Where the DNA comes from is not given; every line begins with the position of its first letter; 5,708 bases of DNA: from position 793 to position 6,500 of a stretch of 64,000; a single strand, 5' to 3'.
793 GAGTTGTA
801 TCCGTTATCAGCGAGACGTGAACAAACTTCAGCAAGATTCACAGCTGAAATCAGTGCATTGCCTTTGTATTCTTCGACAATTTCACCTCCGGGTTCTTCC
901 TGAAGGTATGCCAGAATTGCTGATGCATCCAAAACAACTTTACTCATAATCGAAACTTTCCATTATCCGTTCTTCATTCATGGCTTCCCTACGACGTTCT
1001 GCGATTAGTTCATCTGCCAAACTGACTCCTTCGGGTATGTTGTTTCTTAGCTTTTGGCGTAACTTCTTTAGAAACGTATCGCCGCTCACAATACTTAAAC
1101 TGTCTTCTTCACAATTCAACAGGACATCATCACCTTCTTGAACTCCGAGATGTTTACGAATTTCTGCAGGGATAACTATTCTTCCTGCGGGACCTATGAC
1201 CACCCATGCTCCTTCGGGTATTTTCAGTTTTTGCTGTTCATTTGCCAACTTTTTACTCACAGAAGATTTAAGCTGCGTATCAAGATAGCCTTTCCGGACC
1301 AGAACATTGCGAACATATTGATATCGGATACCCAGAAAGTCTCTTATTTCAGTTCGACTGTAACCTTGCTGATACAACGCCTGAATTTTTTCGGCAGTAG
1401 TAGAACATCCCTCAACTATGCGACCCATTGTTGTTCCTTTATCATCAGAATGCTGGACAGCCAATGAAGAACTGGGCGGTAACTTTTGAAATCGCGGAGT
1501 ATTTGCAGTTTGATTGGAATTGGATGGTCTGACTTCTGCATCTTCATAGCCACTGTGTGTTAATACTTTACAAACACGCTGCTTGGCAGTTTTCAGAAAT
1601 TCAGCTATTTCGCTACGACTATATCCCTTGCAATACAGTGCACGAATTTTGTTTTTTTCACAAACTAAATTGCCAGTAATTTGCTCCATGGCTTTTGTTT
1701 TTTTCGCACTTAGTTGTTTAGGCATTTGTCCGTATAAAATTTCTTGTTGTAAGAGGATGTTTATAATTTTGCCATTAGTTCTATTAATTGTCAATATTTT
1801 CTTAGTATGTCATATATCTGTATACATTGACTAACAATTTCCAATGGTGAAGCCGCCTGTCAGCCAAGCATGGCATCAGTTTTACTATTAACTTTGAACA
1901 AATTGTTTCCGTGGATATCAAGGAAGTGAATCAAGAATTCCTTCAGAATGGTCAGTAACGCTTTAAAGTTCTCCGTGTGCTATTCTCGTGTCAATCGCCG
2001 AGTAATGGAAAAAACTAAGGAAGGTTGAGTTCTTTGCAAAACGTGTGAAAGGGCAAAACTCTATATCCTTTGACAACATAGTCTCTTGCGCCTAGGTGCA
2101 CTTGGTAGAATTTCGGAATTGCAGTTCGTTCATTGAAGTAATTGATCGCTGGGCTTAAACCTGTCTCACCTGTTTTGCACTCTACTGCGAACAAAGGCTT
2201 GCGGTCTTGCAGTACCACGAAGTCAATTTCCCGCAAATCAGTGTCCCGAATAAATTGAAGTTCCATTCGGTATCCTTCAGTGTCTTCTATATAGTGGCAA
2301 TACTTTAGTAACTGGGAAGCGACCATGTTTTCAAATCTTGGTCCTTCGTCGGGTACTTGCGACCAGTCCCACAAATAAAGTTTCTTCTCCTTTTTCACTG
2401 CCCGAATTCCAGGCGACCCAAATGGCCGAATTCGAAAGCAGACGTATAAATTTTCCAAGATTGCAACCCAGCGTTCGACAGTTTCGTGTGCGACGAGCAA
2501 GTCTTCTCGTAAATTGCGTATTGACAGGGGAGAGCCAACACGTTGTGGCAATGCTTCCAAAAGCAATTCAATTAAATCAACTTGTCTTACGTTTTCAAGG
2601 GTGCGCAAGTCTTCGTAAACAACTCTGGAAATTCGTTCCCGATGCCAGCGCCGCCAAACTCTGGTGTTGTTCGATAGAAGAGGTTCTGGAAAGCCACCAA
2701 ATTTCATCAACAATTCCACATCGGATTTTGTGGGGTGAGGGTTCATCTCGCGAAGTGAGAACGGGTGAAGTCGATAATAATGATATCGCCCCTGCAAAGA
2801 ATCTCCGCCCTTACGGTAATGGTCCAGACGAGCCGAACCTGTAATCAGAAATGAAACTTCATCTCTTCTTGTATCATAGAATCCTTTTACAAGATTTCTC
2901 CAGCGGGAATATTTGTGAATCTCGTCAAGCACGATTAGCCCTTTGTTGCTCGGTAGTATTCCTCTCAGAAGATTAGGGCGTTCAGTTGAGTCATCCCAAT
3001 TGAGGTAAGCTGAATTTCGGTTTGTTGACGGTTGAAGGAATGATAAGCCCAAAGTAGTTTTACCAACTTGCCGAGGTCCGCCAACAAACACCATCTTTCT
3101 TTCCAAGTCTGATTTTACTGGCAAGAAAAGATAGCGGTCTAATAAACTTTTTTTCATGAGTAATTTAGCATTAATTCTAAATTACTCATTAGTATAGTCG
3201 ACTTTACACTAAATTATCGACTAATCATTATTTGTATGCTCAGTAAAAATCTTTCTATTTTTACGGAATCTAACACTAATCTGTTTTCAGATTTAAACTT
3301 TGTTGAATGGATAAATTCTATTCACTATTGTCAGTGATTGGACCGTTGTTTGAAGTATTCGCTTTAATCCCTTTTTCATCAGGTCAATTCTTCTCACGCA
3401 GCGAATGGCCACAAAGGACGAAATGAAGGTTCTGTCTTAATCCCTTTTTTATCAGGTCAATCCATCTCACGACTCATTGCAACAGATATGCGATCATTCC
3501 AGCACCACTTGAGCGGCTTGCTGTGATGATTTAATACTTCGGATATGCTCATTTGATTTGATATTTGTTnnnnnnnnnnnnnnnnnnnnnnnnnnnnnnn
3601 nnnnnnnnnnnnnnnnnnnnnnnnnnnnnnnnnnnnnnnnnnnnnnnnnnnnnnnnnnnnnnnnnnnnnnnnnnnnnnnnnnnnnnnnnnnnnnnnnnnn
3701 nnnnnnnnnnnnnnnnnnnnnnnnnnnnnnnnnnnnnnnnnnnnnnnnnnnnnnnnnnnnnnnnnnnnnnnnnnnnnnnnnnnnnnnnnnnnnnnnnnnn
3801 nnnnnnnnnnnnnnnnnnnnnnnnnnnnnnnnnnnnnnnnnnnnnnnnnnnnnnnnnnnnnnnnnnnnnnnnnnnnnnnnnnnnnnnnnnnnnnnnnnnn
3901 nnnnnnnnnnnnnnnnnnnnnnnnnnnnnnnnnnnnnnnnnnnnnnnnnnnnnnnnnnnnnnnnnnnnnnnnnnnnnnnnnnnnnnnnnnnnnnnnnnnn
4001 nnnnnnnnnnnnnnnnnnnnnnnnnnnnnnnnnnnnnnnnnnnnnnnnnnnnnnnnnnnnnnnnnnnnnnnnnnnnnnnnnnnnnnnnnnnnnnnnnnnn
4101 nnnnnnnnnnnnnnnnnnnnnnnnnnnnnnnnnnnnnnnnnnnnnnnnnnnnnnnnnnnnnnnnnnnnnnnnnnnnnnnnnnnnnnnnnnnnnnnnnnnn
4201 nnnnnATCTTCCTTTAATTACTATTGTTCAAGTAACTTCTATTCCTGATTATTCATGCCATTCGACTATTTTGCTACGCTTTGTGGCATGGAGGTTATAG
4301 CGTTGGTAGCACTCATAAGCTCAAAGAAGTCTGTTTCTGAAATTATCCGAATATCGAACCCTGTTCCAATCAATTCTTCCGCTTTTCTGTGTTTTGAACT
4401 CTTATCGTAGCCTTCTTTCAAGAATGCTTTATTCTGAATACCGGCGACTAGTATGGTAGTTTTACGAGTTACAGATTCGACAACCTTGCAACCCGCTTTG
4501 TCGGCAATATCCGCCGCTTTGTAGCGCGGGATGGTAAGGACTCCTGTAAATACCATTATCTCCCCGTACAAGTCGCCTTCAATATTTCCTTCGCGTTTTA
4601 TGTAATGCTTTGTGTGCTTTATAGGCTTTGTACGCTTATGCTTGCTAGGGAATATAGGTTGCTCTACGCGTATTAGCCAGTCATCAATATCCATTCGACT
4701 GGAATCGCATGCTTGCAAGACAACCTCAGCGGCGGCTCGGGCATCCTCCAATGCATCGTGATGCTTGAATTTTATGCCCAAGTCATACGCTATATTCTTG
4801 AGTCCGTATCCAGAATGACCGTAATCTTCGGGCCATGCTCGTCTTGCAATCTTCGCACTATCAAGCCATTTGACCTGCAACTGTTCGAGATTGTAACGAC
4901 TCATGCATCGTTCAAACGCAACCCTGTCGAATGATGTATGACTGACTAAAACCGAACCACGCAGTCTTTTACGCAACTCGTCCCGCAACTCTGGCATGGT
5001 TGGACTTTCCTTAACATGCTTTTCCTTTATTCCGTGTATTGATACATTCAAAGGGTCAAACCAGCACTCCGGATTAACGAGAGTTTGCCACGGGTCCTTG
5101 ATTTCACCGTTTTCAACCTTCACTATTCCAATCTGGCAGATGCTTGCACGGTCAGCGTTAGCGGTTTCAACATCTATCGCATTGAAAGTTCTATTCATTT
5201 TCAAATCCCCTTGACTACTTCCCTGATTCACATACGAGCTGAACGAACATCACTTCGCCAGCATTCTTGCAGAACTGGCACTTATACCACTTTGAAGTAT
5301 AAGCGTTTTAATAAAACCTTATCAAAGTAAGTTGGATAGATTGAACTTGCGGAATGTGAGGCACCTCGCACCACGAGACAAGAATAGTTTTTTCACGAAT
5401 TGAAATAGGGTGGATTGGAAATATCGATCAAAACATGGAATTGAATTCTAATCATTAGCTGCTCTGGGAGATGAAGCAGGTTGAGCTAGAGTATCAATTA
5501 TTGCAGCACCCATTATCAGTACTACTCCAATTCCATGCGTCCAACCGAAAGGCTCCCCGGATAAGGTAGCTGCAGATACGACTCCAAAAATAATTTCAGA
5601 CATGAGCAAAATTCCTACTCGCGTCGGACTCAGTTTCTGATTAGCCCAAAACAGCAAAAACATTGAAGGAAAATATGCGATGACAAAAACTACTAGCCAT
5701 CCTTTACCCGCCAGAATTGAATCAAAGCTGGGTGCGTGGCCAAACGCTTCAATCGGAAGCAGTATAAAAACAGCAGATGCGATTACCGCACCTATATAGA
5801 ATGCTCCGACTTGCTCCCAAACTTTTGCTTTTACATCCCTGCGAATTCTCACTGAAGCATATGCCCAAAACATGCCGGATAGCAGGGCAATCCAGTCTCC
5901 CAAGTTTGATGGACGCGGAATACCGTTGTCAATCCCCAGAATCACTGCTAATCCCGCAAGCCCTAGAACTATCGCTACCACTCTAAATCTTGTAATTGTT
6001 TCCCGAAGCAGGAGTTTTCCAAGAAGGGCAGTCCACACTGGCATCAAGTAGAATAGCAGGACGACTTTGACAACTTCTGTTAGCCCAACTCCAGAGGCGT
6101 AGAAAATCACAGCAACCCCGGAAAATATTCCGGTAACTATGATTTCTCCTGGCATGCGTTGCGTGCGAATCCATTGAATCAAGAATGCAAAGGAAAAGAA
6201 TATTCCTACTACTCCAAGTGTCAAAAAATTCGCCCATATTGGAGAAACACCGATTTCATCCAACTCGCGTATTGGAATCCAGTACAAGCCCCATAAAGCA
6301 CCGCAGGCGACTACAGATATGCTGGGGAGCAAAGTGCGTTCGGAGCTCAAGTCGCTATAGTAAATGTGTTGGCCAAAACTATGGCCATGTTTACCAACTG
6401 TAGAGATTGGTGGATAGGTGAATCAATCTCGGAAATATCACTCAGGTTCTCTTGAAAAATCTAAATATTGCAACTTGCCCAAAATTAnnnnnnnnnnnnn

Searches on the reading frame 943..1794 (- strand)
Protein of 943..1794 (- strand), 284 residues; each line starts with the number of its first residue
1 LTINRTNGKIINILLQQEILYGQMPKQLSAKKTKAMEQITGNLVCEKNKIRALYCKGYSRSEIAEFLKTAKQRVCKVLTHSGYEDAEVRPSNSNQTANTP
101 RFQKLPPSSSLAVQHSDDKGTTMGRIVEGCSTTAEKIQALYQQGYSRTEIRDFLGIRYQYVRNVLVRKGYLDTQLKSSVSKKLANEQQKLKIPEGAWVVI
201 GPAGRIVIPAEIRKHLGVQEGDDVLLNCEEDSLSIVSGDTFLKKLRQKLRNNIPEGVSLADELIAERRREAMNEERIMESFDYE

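Call 56: search_protein_families(library=pfam, proteins=[window:943-1794:-], max_evalue=0.00001)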
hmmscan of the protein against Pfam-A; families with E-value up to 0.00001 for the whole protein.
window:943-1794:- (284 aa): 1 family
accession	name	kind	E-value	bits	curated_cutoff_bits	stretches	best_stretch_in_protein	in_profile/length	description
PF04014.23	MazE_antitoxin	-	1.3e-06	28.7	24.7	1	200-226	4-30/48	Antidote-toxin recognition MazE, bacterial antitoxin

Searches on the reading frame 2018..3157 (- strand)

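Call 56: search_protein_families(library=pfam, proteins=[window:2018-3157:-], max_evalue=0.00001)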
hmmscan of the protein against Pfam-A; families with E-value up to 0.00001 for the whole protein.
window:2018-3157:- (380 aa): 2 families
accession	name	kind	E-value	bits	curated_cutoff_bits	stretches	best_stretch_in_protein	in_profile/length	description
PF13173.12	AAA_14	-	5.8e-27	94.7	27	1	20-138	2-128/129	AAA domain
PF13635.12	DUF4143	-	4e-25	88.8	28.1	1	182-329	2-159/160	Domain of unknown function (DUF4143)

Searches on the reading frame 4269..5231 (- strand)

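Call 5: search_protein_families(library=pfam, proteins=[window:4269-5231:-], max_evalue=0.01)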
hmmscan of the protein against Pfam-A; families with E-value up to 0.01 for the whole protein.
window:4269-5231:- (321 aa): 4 families
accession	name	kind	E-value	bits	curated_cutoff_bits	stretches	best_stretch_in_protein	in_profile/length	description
PF00929.31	RNase_T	-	1.4e-19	71.6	24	1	18-170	2-163/164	Exonuclease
PF16473.11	Rv2179c-like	-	4.1e-06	27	27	1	18-172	4-174/177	3'-5' exoribonuclease Rv2179c-like domain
PF00533.33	BRCT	-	0.00034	21.2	21.3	1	221-275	6-52/78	BRCA1 C Terminus (BRCT) domain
PF13482.12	RNase_H_2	-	0.0028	18.1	22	0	93-159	59-121/165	RNase_H superfamily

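Call 6: search_protein_families(library=padloc, proteins=[window:4269-5231:-], max_evalue=0.01)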
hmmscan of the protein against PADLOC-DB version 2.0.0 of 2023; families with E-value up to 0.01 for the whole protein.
window:4269-5231:- (321 aa): 3 families
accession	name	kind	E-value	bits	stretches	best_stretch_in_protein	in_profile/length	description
PDLC05027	PDC-S48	-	4.7e-34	116.2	2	12-196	1-190/411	-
PDLC01247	DEDDh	-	2.4e-26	91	1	18-171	2-138/139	"CAS-I,CAS-II,CAS-III,CAS-IV,CAS-V,CAS-VI; associated"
PDLC05028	PDC-S48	-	3.4e-22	76.7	1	11-179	15-184/512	-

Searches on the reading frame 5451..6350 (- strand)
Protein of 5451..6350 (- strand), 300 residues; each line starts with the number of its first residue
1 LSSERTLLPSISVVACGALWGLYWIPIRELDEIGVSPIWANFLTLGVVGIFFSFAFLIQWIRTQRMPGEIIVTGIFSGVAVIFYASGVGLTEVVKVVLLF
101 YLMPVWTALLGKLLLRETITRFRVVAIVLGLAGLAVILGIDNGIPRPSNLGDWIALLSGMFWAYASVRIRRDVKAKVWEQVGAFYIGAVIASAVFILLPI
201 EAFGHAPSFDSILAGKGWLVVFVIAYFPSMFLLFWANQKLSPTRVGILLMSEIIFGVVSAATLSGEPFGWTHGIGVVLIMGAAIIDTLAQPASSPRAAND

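Call 5: search_protein_families(library=pfam, proteins=[window:5451-6350:-], max_evalue=0.01)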
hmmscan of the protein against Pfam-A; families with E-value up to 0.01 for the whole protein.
window:5451-6350:- (300 aa): 2 families
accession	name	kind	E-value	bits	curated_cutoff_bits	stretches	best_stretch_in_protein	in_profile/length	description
PF00892.27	EamA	-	3e-28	99.2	28.2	2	12-138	6-134/135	EamA-like transporter family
PF16913.11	PUNUT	-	0.0092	15.7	30.6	0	69-142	76-148/321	Purine nucleobase transmembrane transport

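Call 6: search_protein_families(library=padloc, proteins=[window:5451-6350:-], max_evalue=0.01)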
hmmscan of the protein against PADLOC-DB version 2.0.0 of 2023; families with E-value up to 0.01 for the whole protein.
window:5451-6350:- (300 aa): 0 families
